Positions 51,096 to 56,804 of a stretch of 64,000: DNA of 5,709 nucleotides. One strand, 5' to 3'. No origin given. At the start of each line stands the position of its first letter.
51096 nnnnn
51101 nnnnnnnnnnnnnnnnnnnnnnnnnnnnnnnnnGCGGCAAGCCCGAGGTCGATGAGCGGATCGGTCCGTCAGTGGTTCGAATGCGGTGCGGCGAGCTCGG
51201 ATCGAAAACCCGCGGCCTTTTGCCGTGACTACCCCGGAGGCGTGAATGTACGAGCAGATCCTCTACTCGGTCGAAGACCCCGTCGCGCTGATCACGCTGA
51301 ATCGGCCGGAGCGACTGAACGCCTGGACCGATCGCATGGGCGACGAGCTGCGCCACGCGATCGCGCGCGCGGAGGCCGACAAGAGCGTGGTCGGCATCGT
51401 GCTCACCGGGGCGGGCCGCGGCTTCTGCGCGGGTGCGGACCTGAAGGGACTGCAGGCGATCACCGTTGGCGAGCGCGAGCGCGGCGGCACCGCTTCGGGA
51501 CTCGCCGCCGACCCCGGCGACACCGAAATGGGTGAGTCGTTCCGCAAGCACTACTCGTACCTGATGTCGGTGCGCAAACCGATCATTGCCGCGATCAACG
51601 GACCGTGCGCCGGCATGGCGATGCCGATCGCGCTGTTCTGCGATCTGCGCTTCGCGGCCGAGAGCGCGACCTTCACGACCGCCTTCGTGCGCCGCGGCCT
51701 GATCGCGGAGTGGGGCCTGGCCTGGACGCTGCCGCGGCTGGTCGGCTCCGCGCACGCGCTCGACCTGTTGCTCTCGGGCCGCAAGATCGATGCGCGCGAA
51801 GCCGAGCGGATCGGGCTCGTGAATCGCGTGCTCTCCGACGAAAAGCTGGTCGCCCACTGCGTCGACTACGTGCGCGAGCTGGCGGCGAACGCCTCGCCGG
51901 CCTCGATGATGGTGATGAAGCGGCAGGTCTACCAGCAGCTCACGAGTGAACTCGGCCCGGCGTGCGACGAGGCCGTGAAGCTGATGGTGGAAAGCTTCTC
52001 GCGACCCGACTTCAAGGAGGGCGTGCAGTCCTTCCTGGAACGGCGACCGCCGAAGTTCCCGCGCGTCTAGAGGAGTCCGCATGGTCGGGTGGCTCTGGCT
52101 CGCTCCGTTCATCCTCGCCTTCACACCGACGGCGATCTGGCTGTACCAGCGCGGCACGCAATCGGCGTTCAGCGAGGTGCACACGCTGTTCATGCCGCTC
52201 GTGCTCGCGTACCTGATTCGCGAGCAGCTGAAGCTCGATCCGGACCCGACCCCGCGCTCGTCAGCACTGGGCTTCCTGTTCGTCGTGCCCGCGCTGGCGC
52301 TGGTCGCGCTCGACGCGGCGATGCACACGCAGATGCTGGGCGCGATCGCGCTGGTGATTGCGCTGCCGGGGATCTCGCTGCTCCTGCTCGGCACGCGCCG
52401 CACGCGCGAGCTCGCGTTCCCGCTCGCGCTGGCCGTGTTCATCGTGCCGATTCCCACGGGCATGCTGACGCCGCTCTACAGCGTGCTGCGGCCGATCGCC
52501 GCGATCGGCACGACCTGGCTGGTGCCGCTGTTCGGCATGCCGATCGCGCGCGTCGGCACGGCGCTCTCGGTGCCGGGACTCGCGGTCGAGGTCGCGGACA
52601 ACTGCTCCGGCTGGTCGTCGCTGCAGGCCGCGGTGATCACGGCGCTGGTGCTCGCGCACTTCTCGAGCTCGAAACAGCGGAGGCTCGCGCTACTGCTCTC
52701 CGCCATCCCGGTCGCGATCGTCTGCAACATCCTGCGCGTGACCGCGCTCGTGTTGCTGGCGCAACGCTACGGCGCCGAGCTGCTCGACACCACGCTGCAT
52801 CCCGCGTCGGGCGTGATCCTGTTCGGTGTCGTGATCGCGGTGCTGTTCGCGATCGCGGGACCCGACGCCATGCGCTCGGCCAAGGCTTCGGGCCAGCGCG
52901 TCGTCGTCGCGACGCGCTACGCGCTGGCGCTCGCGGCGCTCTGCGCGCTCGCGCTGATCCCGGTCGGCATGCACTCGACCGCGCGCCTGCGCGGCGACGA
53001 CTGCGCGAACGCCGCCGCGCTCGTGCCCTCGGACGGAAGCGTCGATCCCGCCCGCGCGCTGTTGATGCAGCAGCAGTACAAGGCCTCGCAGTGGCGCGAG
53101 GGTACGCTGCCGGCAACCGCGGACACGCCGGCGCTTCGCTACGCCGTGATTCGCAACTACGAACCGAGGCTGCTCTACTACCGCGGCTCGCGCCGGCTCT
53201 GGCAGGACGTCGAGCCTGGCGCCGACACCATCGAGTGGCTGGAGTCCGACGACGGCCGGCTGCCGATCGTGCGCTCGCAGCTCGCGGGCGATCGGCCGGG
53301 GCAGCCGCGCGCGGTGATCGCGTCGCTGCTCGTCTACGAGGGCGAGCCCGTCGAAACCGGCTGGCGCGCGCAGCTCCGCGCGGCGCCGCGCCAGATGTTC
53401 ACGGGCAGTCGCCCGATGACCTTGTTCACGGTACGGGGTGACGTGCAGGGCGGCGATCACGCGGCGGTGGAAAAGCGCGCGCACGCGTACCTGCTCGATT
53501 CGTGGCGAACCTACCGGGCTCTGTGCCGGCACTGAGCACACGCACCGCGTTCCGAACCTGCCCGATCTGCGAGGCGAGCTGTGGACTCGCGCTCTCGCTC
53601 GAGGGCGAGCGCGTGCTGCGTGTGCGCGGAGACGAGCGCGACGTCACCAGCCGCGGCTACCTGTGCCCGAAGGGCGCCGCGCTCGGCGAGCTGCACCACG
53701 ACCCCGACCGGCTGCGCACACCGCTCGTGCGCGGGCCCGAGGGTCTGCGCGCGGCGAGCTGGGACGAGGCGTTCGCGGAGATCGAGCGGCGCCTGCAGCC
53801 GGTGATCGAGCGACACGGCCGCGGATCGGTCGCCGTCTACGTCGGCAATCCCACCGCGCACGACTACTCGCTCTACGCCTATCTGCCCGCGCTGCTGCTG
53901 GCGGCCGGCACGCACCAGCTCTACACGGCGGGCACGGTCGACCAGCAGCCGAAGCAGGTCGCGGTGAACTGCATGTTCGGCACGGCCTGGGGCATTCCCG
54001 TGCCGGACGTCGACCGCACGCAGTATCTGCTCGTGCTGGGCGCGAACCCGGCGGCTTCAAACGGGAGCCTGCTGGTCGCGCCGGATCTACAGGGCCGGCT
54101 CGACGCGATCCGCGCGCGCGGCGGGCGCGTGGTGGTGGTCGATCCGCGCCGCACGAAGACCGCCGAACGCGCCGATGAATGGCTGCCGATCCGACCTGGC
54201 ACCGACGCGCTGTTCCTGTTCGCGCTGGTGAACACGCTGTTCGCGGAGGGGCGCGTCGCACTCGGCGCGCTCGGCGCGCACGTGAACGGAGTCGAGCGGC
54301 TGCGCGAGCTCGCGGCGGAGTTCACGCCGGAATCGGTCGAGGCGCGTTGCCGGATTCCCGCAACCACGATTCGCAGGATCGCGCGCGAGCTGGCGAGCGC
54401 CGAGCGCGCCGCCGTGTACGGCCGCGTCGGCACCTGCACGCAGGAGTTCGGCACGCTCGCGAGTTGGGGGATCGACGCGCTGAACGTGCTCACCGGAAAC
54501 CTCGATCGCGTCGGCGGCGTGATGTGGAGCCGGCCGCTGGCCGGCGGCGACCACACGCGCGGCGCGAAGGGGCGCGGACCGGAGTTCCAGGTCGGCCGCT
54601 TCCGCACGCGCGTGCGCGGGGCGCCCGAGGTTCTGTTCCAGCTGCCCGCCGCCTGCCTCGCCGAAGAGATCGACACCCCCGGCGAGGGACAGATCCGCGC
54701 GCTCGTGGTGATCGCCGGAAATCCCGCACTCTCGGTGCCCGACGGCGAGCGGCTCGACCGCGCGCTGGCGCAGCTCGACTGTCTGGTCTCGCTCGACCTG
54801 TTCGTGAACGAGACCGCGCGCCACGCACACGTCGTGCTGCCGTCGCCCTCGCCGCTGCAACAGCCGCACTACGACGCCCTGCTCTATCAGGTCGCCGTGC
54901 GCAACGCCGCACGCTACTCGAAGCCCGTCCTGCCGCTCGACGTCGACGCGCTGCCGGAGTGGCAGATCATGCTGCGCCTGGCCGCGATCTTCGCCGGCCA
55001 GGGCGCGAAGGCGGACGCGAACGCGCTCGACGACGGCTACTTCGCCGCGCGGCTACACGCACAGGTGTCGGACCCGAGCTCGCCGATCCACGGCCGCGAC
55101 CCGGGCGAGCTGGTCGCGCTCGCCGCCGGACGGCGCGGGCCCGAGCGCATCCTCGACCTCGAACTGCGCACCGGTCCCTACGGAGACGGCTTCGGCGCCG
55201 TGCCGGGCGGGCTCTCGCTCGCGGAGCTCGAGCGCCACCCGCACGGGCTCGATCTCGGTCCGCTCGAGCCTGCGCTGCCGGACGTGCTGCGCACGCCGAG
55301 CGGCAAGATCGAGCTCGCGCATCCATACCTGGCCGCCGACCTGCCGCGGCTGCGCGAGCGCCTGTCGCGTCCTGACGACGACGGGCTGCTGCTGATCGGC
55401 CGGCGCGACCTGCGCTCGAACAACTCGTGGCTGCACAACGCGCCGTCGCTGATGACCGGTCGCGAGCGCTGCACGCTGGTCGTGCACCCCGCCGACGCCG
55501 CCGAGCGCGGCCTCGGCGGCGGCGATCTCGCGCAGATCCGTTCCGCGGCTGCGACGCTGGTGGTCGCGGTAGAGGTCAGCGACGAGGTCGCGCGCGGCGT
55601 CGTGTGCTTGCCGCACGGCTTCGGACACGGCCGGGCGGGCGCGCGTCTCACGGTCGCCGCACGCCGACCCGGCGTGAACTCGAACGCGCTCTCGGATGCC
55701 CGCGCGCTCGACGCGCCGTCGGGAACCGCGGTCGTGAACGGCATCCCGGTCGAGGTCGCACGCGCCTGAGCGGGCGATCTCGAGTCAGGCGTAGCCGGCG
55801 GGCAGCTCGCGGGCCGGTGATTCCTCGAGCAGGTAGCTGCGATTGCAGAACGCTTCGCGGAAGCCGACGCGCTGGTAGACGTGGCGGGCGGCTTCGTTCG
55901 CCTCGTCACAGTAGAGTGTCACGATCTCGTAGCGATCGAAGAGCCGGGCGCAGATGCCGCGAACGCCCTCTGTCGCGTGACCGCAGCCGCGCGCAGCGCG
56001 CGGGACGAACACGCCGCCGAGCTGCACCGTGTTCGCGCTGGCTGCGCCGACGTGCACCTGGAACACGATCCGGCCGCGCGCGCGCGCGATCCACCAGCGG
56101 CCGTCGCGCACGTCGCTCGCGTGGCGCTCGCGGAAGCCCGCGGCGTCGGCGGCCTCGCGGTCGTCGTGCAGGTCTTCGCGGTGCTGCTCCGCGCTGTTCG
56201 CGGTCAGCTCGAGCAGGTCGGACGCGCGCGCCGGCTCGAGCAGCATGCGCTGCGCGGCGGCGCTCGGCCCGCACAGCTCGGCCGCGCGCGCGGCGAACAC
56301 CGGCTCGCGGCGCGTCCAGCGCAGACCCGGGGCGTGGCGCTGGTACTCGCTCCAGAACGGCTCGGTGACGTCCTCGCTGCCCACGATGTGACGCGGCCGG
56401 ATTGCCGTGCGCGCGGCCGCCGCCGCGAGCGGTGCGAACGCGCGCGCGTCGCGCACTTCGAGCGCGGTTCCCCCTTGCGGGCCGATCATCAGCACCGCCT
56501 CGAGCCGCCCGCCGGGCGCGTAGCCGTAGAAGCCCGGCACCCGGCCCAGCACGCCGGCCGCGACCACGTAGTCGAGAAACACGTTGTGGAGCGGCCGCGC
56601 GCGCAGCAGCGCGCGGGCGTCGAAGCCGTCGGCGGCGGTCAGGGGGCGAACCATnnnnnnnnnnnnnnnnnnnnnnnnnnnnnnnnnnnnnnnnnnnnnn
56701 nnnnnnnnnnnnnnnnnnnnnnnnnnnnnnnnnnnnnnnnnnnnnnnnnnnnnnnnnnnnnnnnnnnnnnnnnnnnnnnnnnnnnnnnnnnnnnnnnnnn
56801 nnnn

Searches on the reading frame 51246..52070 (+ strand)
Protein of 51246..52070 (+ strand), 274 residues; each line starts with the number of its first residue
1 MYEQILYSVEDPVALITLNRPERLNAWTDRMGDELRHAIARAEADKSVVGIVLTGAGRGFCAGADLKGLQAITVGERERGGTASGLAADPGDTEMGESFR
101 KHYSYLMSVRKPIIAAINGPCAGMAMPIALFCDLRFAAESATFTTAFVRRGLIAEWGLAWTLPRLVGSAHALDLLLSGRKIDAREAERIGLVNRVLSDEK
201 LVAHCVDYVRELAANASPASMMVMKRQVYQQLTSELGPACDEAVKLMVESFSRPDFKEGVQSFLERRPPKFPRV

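Call 34: search_protein_families(library=pfam, proteins=[window:51246-52070:+], max_evalue=0.0001)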
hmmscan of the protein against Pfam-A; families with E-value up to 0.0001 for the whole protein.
window:51246-52070:+ (274 aa): 2 families
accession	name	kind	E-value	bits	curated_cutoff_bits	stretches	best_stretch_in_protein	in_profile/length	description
PF00378.25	ECH_1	-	6e-56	190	27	1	11-271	4-248/251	Enoyl-CoA hydratase/isomerase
PF16113.10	ECH_2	-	9e-30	104.7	27.2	1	14-201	2-177/335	Enoyl-CoA hydratase/isomerase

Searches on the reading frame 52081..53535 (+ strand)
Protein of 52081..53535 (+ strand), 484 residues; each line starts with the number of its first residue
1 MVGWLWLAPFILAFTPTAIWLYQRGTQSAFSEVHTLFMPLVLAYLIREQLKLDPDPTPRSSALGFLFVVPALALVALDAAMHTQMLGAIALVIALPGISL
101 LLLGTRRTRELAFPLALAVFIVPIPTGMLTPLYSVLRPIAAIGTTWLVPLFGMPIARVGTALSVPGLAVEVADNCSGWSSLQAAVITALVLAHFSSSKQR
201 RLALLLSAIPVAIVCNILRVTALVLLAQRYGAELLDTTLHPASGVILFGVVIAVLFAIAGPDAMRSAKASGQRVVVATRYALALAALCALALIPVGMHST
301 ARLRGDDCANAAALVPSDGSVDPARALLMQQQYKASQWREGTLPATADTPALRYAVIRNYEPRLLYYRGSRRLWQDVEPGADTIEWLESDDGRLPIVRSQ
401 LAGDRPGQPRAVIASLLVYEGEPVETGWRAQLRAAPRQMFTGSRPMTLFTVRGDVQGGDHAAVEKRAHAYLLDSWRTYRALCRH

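Call 35: search_protein_families(library=pfam, proteins=[window:52081-53535:+], max_evalue=0.0001)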
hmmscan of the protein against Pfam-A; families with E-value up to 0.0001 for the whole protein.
window:52081-53535:+ (484 aa): 1 family
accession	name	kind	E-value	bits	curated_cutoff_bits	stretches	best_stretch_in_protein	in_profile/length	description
PF09721.15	Exosortase_EpsH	-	2.1e-48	165.4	25.7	1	8-259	2-251/254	Transmembrane exosortase (Exosortase_EpsH)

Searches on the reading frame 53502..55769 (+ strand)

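Call 35: search_protein_families(library=pfam, proteins=[window:53502-55769:+], max_evalue=0.0001)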
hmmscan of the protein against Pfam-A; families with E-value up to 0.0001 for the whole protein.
window:53502-55769:+ (755 aa): 3 families
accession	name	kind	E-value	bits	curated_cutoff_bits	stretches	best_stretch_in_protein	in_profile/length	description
PF00384.28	Molybdopterin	-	3.7e-30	105.6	24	1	70-490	1-347/353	Molybdopterin oxidoreductase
PF01568.27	Molydop_binding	-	1.3e-18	67.4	26.8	1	629-743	1-104/110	Molydopterin dinucleotide binding domain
PF04879.21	Molybdop_Fe4S4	-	3.8e-10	40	22.7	1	19-63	7-51/55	Molybdopterin oxidoreductase Fe4S4 domain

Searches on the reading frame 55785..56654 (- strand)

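Call 57: search_protein_families(library=pfam, proteins=[window:55785-56654:-], max_evalue=0.0001)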
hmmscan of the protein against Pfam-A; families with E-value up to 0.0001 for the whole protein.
window:55785-56654:- (289 aa): 3 families
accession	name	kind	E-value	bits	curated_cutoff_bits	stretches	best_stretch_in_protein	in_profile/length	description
PF00583.31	Acetyltransf_1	-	5.9e-09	36.7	20.7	1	177-265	27-116/116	Acetyltransferase (GNAT) family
PF13302.13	Acetyltransf_3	-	1.6e-08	35.8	25.4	1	136-266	1-138/138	Acetyltransferase (GNAT) domain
PF08445.16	FR47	-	1.8e-06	28.3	22.1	1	211-269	23-81/86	FR47-like protein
